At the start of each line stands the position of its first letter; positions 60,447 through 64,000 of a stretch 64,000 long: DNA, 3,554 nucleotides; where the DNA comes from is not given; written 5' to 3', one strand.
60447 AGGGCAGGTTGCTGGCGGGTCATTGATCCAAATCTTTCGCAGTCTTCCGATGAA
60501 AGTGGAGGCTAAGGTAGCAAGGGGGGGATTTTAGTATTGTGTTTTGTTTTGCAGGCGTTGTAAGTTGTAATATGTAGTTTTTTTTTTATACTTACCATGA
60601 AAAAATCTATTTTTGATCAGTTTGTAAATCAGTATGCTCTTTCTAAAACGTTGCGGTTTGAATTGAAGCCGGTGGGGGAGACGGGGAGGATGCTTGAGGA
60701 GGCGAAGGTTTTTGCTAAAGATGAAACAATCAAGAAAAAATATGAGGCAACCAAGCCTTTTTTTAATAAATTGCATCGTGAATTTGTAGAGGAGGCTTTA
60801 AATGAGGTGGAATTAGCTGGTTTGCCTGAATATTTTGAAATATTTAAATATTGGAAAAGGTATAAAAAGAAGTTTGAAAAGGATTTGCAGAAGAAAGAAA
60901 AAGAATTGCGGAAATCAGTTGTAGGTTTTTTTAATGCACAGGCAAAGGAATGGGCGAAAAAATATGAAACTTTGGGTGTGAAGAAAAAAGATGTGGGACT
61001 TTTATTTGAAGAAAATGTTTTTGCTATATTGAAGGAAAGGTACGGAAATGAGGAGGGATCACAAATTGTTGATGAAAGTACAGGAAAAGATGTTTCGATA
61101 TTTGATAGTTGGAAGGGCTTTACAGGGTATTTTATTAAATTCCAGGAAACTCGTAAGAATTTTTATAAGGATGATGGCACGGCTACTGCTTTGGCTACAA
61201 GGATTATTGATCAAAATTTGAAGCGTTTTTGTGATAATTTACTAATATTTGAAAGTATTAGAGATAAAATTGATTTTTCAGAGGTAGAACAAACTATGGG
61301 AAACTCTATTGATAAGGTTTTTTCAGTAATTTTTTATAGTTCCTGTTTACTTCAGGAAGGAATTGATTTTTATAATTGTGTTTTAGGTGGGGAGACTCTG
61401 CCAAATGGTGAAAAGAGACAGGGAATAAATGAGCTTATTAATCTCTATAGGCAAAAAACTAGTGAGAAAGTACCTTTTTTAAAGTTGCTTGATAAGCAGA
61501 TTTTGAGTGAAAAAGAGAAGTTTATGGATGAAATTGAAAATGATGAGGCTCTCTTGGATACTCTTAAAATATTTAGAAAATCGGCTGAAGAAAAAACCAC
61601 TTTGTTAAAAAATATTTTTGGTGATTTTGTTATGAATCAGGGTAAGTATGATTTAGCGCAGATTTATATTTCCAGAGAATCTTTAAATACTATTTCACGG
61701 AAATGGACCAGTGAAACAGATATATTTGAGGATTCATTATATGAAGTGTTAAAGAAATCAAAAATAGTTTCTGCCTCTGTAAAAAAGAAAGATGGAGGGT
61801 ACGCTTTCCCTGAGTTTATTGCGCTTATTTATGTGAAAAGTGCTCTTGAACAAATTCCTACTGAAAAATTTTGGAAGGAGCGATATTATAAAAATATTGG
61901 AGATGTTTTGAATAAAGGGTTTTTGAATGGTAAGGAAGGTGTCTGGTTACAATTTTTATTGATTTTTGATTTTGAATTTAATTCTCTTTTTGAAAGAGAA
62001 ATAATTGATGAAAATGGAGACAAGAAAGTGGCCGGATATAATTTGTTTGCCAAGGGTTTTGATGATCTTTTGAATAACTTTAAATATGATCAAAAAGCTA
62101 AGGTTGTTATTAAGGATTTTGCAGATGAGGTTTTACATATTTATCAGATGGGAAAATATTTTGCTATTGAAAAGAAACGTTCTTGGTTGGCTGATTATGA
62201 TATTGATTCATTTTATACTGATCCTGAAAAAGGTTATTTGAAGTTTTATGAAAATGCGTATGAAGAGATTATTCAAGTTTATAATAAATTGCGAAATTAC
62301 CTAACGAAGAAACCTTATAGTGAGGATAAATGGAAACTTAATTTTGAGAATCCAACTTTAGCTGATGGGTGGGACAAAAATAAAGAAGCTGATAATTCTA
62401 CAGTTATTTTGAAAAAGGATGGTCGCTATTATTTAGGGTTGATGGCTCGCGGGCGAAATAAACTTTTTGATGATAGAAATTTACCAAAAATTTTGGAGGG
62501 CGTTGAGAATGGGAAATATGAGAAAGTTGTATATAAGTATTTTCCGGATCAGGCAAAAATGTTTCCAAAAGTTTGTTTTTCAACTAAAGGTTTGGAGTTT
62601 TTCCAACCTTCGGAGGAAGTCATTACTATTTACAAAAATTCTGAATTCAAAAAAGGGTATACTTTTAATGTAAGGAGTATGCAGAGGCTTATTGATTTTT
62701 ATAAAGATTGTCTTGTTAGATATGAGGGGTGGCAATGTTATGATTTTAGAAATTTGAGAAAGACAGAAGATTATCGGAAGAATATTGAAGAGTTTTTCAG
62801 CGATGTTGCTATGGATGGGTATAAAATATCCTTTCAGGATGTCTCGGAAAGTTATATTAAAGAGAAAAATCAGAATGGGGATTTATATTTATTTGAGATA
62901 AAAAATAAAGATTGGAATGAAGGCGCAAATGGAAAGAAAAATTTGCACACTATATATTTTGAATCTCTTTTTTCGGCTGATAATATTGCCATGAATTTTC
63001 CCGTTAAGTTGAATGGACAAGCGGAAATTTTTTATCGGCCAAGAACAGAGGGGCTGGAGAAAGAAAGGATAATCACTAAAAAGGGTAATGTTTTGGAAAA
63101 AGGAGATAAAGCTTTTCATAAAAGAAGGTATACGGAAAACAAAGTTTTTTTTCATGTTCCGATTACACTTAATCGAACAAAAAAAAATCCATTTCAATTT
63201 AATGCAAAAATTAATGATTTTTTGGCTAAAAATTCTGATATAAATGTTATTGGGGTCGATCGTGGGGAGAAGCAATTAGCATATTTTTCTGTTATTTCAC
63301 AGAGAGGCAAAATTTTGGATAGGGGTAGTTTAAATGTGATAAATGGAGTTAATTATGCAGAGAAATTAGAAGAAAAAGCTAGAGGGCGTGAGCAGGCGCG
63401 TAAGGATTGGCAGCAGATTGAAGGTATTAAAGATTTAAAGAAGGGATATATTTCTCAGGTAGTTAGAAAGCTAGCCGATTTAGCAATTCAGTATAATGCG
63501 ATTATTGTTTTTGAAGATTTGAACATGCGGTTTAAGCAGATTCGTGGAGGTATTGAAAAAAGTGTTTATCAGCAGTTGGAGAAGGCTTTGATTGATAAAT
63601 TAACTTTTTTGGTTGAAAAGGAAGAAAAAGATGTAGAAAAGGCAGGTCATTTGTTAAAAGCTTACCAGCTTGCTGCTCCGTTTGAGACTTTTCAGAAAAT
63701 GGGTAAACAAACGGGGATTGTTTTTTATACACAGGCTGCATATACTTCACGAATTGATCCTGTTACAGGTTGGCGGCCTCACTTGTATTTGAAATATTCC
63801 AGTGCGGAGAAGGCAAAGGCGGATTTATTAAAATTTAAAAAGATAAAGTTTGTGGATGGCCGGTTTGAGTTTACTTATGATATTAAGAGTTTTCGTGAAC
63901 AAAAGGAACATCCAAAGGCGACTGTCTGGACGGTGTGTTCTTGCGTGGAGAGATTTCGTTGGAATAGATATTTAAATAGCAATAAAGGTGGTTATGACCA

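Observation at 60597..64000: Unlisted, open-ended giant ORF is a Cas12a/Cpf1-type single-effector CRISPR nuclease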

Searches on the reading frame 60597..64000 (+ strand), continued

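Call 22: find_related_loci(query=P0001, collection=genome_contigs, flank=6000)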
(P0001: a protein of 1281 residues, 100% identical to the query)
Query P0001 (1281 aa) in genome_contigs; peptide patterns used: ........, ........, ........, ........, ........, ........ (x = any residue, [..] = any of these).
24 stretches matched a pattern; 2 encode a relative of the query (tblastn E <= 1e-3); 2 distinct loci.
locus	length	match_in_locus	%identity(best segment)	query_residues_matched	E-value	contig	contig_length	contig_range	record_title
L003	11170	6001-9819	63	4-1280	0e+0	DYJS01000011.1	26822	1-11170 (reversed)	MAG TPA_asm: Candidatus Methylomirabilis sp. isolate SulCav_AS07-7_27_128 SulCav_AS07_7_1688_length_26822_cov_68_241043,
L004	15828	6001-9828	63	6-1279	0e+0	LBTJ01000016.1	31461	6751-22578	MAG: Candidatus Roizmanbacteria bacterium GW2011_GWA2_37_7 US54_C0016, whole genome shotgun sequence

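Call 59: search_protein_families(library=ncbifam, proteins=[L001:13922-14464:+, L001:14469-15434:+, L001:15434-15712:+, P0001], max_evalue=0.00001)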
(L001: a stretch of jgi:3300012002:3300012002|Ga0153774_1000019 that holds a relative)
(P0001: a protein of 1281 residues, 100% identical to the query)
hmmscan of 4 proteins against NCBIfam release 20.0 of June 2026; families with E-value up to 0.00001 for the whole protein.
L001:13922-14464:+ (181 aa): 3 families
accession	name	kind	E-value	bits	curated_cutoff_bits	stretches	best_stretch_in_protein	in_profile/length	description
TIGR04328.1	cas4_PREFRAN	exception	2.5e-63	213.3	70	1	5-180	1-176/178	type V CRISPR-associated protein Cas4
TIGR00372.1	cas4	equivalog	9.1e-14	51.7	65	1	5-180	1-179/180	CRISPR-associated protein Cas4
NF049935.1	cas4g_cas1g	exception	3.9e-10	38.8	560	1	5-179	2-189/546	CRISPR-associated endonuclease Cas4g/Cas1g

L001:14469-15434:+ (322 aa): 8 families
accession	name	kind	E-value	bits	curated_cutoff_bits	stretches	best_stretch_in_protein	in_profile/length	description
TIGR04329.1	cas1_PREFRAN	exception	2.5e-94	315.9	300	1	6-319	1-317/317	type V CRISPR-associated endonuclease Cas1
TIGR00287.1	cas1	equivalog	2e-45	155.3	71.7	1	20-289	6-289/327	CRISPR-associated endonuclease Cas1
NF049935.1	cas4g_cas1g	exception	9.3e-41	139.9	560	1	9-285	213-499/546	CRISPR-associated endonuclease Cas4g/Cas1g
TIGR04093.1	cas1_CYANO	exception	7.6e-34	117.1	385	1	37-289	28-291/334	type I-D CRISPR-associated endonuclease Cas1d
TIGR03640.1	cas1_DVULG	exception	2.9e-32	112.2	385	1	23-271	13-279/340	type I-C CRISPR-associated endonuclease Cas1c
TIGR03639.1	cas1_NMENI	exception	1.7e-22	80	120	1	23-266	10-248/278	type II CRISPR-associated endonuclease Cas1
TIGR03641.1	cas1_HMARI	exception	1e-16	61.1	304.1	1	26-286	12-278/324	type I-B CRISPR-associated endonuclease Cas1b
TIGR03983.1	cas1_MYXAN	equivalog_domain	2.2e-15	56.5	358.05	1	28-281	26-296/347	type I-MYXAN CRISPR-associated endonuclease Cas1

L001:15434-15712:+ (93 aa): 1 family
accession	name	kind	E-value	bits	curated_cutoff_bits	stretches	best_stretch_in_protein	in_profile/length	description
TIGR01573.1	cas2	equivalog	4.7e-14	52.4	24.5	1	2-81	3-83/96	CRISPR-associated endonuclease Cas2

P0001 (1281 aa): 1 family
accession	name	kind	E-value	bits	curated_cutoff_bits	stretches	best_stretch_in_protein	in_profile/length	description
TIGR04330.1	cas_Cpf1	equivalog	1e-272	908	300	2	6-833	1-800/1288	type V CRISPR-associated protein Cas12a/Cpf1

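Call 62: find_encoding_contigs(protein=P0002, flank=6000, max_places=2)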
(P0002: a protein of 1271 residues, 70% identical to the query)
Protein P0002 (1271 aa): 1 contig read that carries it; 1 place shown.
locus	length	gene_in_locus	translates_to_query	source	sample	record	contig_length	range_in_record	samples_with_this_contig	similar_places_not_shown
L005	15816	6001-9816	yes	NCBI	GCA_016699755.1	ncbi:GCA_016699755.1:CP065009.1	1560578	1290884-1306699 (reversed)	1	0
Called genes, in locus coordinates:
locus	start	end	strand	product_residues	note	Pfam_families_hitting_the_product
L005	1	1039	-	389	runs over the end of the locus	PF00162:PGK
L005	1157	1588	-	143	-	PF01475:FUR, PF03965:Penicillinase_R (faint)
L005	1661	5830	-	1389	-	PF00932:LTD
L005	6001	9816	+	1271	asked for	PF18501:REC1, PF21918:cas_Cpf1_2nd, PF22222:Cpf1_PI-like, PF18516:RuvC_1, PF18510:NUC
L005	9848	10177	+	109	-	-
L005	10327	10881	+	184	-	PF01930:Cas_Cas4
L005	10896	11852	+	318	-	PF01867:Cas_Cas1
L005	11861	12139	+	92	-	PF09827:CRISPR_Cas2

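Call 77: search_protein_representatives(protein=window:60597-64000:+)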
Query: 1134 residues. Proteins with E-value up to 0.001 (for the whole library): 1890; up to 1e-10: 1501; up to 1e-30: 1012. The best 150 are listed.
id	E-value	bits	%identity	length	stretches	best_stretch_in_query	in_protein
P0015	0.0e+00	1620.1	66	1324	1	4-1133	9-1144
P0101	0.0e+00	1280.3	60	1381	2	6-666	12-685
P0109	0.0e+00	1252.2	60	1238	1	6-1134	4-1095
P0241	0.0e+00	1080.0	51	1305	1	5-1120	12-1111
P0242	0.0e+00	1052.3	53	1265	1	6-1134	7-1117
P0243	2.9e-286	969.1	52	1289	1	4-1134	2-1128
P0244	8.4e-286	967.6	49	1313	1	3-1133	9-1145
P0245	1.1e-273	927.5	49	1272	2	690-1134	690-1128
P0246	1.8e-273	926.8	49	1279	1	6-1133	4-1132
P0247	4.0e-262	889.2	56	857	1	4-821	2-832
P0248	6.5e-258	875.3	50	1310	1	1-1131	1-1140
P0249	6.0e-256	868.7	46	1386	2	4-721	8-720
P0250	8.1e-247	838.5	48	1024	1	3-992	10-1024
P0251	3.9e-245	833.0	58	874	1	415-1132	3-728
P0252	9.7e-241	818.4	46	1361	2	4-936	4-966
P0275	1.1e-167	576.5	40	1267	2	503-1124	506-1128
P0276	2.5e-167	575.3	42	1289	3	502-1116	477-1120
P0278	1.1e-166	573.2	39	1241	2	514-1128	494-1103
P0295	2.0e-159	549.2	41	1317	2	535-1128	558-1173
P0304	3.3e-156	538.5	39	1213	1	6-1120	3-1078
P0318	3.6e-153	528.4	39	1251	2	507-1120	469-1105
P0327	2.8e-151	522.1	40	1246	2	549-1120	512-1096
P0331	7.3e-151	520.8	38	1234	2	498-1128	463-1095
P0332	7.9e-151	520.7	38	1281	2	537-1120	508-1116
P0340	5.9e-149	514.5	39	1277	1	5-1120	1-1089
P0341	6.7e-149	514.3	40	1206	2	558-1130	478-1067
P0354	4.4e-147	508.3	36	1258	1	6-1120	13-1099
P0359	9.5e-147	507.2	38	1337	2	494-1120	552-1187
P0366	5.2e-146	504.7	39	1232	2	556-1128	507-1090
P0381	3.8e-143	495.2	39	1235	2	551-1120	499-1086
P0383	5.5e-143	494.7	38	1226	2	505-1120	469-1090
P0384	8.4e-143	494.1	38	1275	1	2-1128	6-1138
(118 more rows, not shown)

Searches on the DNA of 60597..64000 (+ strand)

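Call 71: search_dna_similar(query=L001:15894-16444:+, collection=phages, mode=distant, max_evalue=1, max_rows=10)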
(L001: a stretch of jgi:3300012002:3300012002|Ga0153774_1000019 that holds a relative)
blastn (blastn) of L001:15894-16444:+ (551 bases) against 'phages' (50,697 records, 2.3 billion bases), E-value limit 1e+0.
No match.
